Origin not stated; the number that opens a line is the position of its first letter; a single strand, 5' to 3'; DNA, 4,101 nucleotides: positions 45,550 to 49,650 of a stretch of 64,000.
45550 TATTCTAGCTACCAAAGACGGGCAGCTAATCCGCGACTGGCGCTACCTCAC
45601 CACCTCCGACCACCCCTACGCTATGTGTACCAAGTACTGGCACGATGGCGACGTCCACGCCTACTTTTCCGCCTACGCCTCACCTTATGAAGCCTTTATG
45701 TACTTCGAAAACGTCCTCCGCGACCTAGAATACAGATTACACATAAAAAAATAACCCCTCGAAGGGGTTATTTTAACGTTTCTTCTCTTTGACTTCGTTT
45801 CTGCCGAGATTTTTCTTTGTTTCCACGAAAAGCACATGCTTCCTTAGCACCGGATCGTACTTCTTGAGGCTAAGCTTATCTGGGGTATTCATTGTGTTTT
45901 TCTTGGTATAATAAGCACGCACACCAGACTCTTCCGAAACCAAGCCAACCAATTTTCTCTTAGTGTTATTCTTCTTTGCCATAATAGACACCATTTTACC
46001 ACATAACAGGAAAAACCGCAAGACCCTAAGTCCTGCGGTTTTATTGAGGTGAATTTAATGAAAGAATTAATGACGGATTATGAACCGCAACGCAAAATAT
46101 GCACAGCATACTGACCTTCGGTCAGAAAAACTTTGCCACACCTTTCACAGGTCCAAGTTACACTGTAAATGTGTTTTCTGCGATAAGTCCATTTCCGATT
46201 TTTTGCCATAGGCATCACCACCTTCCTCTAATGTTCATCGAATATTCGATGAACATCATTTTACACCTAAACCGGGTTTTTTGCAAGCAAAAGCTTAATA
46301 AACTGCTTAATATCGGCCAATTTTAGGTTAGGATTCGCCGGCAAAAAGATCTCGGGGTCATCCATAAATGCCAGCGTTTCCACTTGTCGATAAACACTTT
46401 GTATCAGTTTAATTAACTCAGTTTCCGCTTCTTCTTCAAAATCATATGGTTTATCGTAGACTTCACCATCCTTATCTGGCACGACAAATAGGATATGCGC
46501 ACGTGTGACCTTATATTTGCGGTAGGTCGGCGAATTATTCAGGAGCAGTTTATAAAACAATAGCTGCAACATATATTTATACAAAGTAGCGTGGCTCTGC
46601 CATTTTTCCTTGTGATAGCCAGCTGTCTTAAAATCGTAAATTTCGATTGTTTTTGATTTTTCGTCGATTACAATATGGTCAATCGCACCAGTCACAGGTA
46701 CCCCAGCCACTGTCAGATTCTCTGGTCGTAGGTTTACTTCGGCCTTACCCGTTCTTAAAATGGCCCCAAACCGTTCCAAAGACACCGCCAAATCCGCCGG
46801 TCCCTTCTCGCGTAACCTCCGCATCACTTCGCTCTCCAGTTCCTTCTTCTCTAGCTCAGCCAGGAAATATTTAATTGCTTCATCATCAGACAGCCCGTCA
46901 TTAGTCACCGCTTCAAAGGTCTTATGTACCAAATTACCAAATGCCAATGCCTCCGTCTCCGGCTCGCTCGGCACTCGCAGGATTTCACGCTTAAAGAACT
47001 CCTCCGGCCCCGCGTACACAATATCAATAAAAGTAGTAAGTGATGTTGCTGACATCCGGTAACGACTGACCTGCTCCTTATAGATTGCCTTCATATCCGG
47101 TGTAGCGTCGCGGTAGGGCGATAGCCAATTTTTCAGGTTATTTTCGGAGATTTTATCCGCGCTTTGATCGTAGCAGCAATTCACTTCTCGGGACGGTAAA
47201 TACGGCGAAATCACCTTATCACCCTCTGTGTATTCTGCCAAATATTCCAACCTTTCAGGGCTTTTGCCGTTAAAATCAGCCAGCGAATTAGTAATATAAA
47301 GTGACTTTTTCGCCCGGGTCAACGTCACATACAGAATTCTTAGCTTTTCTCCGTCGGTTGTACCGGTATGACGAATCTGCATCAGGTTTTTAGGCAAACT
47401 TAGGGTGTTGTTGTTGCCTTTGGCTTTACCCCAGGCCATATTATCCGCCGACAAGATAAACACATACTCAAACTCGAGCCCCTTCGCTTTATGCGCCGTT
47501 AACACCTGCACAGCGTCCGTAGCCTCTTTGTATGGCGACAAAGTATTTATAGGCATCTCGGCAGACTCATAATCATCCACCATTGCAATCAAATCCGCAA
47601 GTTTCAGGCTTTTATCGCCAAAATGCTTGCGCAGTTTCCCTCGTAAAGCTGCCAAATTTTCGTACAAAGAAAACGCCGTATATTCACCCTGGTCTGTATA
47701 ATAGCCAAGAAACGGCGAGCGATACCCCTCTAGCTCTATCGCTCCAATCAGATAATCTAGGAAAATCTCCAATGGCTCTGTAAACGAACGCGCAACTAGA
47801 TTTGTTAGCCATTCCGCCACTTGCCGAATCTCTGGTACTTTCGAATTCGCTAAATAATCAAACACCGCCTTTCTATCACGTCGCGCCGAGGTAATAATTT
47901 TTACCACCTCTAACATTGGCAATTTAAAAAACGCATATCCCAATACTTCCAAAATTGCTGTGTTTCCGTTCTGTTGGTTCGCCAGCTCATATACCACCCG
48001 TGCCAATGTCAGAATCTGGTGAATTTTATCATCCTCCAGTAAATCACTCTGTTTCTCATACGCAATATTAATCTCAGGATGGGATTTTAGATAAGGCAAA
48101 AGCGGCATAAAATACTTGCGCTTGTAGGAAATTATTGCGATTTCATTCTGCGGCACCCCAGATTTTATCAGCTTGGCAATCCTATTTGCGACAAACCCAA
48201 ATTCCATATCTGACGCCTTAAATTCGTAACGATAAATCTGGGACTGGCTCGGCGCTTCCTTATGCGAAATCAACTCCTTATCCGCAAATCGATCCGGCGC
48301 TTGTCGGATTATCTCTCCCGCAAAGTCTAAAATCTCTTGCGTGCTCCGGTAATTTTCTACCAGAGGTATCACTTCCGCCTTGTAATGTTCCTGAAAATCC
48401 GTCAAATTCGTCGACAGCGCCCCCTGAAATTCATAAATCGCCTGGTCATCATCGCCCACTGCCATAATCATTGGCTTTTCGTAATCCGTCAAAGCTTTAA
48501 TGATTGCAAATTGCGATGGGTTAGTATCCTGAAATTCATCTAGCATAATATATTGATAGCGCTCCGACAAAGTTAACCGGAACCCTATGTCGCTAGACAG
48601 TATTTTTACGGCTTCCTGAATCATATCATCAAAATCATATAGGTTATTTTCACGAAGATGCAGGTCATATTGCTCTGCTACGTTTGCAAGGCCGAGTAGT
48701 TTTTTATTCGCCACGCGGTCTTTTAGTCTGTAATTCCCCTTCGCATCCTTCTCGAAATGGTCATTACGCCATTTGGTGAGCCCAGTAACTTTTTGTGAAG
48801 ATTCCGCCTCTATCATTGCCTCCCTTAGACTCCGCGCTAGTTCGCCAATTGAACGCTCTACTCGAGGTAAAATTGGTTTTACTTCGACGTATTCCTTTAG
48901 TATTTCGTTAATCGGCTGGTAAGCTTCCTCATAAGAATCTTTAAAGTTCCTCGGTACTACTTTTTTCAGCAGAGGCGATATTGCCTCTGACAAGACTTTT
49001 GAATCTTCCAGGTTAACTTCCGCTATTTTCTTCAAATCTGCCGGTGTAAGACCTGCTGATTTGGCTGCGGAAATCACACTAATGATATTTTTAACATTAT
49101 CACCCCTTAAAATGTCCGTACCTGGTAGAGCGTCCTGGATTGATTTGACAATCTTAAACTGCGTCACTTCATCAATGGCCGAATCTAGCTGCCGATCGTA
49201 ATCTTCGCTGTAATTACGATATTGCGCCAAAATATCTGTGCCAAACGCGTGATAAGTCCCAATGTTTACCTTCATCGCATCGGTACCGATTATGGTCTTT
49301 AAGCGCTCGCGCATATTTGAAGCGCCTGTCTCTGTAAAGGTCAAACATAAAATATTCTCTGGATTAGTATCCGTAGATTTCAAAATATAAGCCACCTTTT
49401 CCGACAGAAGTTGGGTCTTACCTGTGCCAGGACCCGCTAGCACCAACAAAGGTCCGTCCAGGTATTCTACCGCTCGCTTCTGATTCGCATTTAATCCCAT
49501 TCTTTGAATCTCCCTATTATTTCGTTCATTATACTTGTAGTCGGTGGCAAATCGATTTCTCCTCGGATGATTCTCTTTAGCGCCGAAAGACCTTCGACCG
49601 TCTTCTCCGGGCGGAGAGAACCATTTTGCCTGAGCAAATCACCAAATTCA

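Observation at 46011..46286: Hidden transcription unit for a 43-aa basic zinc-finger microprotein next to rpmG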

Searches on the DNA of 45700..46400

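Call 75: search_rna_families(source=window, start=45700, end=46400, threshold=evalue, max_evalue=1)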
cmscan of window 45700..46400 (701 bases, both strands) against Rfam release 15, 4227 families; matches with E-value up to 1: 2.
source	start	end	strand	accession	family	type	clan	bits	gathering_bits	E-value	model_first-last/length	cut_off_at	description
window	46059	46156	-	RF03026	RT-5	Gene; sRNA;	-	18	45.7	0.95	1-104/104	no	RT-5 RNA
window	46010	46147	-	RF02901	AaHKsRNA41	Gene; sRNA;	-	14.9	97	0.72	1-187/187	no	Aggregatibacter sRNA 41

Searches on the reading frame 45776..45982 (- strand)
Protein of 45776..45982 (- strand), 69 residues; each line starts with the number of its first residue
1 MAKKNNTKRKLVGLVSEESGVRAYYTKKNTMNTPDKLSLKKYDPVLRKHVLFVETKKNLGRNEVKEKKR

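Call 3: search_protein_families(library=pfam, proteins=[window:45776-45982:-], max_evalue=10)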
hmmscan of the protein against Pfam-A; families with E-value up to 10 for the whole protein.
seq(69 aa): 2 families
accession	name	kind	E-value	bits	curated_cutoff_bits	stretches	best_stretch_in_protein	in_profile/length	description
PF00471.26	Ribosomal_L33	-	1.6e-19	70.4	25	1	11-56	2-47/47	Ribosomal protein L33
PF20827.2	PCF11_charged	-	0.05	14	25.3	1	5-69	30-88/162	PCF11, charged region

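Call 4: search_protein_families(library=ncbifam, proteins=[window:45776-45982:-], max_evalue=10)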
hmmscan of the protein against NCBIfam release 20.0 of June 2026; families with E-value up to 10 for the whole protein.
seq(69 aa): 3 families
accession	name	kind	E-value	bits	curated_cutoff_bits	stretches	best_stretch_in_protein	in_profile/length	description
NF001860.2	PRK00595.1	subfamily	2.3e-19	69.2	50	1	9-56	2-49/49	50S ribosomal protein L33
TIGR01023.1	rpmG_bact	equivalog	5.1e-18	65.2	23.95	1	1-56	1-54/56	50S ribosomal protein L33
NF001764.0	PRK00504.1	subfamily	9.5e-08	32.3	40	1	9-56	3-50/50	50S ribosomal protein L33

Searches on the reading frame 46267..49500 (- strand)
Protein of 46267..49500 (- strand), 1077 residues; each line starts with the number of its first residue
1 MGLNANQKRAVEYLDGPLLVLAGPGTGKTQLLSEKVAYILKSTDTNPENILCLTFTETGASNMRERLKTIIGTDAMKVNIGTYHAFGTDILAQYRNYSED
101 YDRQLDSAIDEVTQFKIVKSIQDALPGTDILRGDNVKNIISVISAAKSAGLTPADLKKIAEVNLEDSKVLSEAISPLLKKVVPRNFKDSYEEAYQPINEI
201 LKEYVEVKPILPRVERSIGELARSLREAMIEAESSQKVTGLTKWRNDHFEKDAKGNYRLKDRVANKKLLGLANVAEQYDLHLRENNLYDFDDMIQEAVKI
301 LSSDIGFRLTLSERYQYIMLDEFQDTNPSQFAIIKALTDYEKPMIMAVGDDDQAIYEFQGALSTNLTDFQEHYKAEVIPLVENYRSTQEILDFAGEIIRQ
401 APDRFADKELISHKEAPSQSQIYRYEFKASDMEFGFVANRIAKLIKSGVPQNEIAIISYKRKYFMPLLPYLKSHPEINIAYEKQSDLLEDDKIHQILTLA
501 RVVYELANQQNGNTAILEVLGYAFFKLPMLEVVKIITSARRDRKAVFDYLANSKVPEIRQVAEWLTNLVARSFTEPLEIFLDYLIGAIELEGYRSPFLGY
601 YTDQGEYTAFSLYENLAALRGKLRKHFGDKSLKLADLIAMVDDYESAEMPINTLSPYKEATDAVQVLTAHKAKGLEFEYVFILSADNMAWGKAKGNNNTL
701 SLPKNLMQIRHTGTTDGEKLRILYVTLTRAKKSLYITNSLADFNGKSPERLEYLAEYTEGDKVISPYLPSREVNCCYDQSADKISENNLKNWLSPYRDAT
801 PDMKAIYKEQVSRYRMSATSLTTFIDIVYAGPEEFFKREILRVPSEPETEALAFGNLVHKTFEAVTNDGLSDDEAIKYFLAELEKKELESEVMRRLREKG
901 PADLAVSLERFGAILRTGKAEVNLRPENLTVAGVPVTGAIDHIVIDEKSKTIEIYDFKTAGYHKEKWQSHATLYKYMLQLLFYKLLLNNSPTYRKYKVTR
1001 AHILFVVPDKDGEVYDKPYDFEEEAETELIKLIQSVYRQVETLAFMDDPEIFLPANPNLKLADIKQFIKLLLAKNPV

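Call 40: search_protein_families(library=pfam, proteins=[window:46267-49500:-], max_evalue=1)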
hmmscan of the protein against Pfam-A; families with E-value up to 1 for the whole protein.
window:46267-49500:- (1077 aa): 14 families
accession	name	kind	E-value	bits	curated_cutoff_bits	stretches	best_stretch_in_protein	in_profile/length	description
PF00580.27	UvrD-helicase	-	1.2e-62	212.5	23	1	3-374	1-271/271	UvrD/REP helicase N-terminal domain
PF13361.12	UvrD_C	-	8.3e-25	88.4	25.6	1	379-738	2-347/350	UvrD-like helicase C-terminal domain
PF13245.12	AAA_19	-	8.4e-20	71.8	25.1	1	7-358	1-133/134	AAA domain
PF12705.13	PDDEXK_1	-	1.3e-16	61.8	22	1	816-1039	2-223/247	PD-(D/E)XK nuclease superfamily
PF13538.12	UvrD_C_2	-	1e-08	35.3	27.4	2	666-687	4-25/52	UvrD-like helicase C-terminal domain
PF12684.13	DUF3799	-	3.2e-06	27.5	26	1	847-1021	26-192/233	PDDEXK-like domain of unknown function (DUF3799)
PF13087.12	AAA_12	-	9.6e-05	22.5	27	0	426-460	84-119/195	AAA domain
PF09848.15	SLFN-g3_helicase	-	0.00037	20.3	24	1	665-737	271-351/354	Schlafen group 3, DNA/RNA helicase domain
PF13604.12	AAA_30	-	0.00069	19.8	27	1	3-68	2-67/191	AAA domain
PF01443.25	Viral_helicase1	-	0.0027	18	21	0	664-737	177-227/228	Viral superfamily 1 RNA helicase core domain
PF13086.12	AAA_11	-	0.007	16.6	27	1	3-124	2-129/257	AAA domain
PF08696.17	Dna2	-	0.049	13.8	22.4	0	843-889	79-124/204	DNA replication factor Dna2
PF21445.3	ADDB_N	-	0.055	13.1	26.6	1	257-353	147-236/290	ADDB, N-terminal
PF10057.14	MpsC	-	0.067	13.7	23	0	23-72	24-74/111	Na+-translocating membrane potential-generating system (MpsC)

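Call 58: search_protein_families(library=ncbifam, proteins=[window:46267-49500:-], max_evalue=0.1)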
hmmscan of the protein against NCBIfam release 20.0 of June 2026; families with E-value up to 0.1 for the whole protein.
window:46267-49500:- (1077 aa): 16 families
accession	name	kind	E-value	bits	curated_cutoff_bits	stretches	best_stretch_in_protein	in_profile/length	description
TIGR01073.1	pcrA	equivalog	3.1e-76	257.2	911.2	3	271-457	166-350/725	DNA helicase PcrA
TIGR01074.1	rep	equivalog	7.1e-73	246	951.45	2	257-739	149-612/668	DNA helicase Rep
NF008743.0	PRK11773.1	equivalog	1.7e-59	201.9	965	3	269-457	168-353/720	DNA helicase II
TIGR01075.1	uvrD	equivalog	1.1e-57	195.8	1144.45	3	272-457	166-348/715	DNA helicase II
NF008172.0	PRK10919.1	equivalog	3.5e-53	180.8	1168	2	229-737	124-610/673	DNA helicase Rep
NF008276.0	PRK11054.1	equivalog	4.6e-49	167.5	543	3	257-417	379-534/684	DNA helicase IV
TIGR02784.1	addA_alphas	equivalog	8.2e-42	143.6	860.75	3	264-401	336-496/1138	double-strand break repair helicase AddA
TIGR00609.1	recB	equivalog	6.8e-36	123.8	696.05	3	218-409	274-466/1175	exodeoxyribonuclease V subunit beta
NF010485.0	PRK13909.1-2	equivalog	1.5e-35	122.7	650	3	217-529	224-548/909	RecB-like helicase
TIGR02785.1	addA_Gpos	equivalog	1.2e-34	119.4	707.65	3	271-399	341-481/1234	helicase-exonuclease AddAB subunit AddA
NF010487.0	PRK13909.1-4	equivalog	7.8e-27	93.9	759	3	78-500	99-523/924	RecB-like helicase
NF008128.0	PRK10876.1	equivalog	1e-15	56.5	1697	1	274-410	335-473/1181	exodeoxyribonuclease V subunit beta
NF041464.1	HelD_BACSU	equivalog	1.3e-11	43.2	419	1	314-401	546-633/779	RNA polymerase recycling motor HelD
NF041254.1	motor_HelR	exception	1.4e-06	26.9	750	0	310-401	514-602/706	RNA polymerase recycling motor ATPase HelR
TIGR00376.1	TIGR00376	hypoth_equivalog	0.0019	16.7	348.9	0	3-81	159-233/639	IGHMBP2 family helicase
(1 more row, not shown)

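Call 78: search_protein_families(library=padloc, proteins=[window:46267-49500:-], max_evalue=0.01)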
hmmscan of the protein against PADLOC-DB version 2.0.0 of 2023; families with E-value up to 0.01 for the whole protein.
window:46267-49500:- (1077 aa): 55 families (the best 25 are shown)
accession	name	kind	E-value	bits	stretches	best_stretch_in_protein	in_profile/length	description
PDLC00114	GajB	-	2.7e-75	252.2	2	269-739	170-612/635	UrvD helicase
PDLC03802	RTasHel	-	1.3e-67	227.1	3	271-459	149-322/675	DRT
PDLC00117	GajB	-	3.7e-66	221.9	3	235-574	140-468/604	UrvD helicase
PDLC00103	GajB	-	1.7e-62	210.2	3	239-511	137-408/612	UrvD helicase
PDLC00132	GajB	-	9.5e-59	197.6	3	270-486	170-385/625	UrvD helicase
PDLC00127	GajB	-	4.4e-55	185.3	3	232-491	125-378/594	UrvD helicase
PDLC00134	GajB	-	7.8e-49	164.9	2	210-512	105-411/431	UrvD helicase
PDLC00107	GajB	-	2.4e-43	146.7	3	275-462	176-356/587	UrvD helicase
PDLC00119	GajB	-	7.9e-41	138.6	3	249-405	150-303/565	UrvD helicase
PDLC00104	GajB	-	1.2e-40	137.8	3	282-476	133-320/574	UrvD helicase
PDLC00116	GajB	-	6.9e-40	135.3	3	288-498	133-339/557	UrvD helicase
PDLC00144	GajB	-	1.4e-39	134.2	3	288-485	134-328/559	UrvD helicase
PDLC00130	GajB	-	9.4e-38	127.8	3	273-406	164-298/589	UrvD helicase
PDLC00123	GajB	-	1.6e-36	124.1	3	290-405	152-266/540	UrvD helicase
PDLC00110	GajB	-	1.2e-35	121.3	3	282-450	238-411/725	UrvD helicase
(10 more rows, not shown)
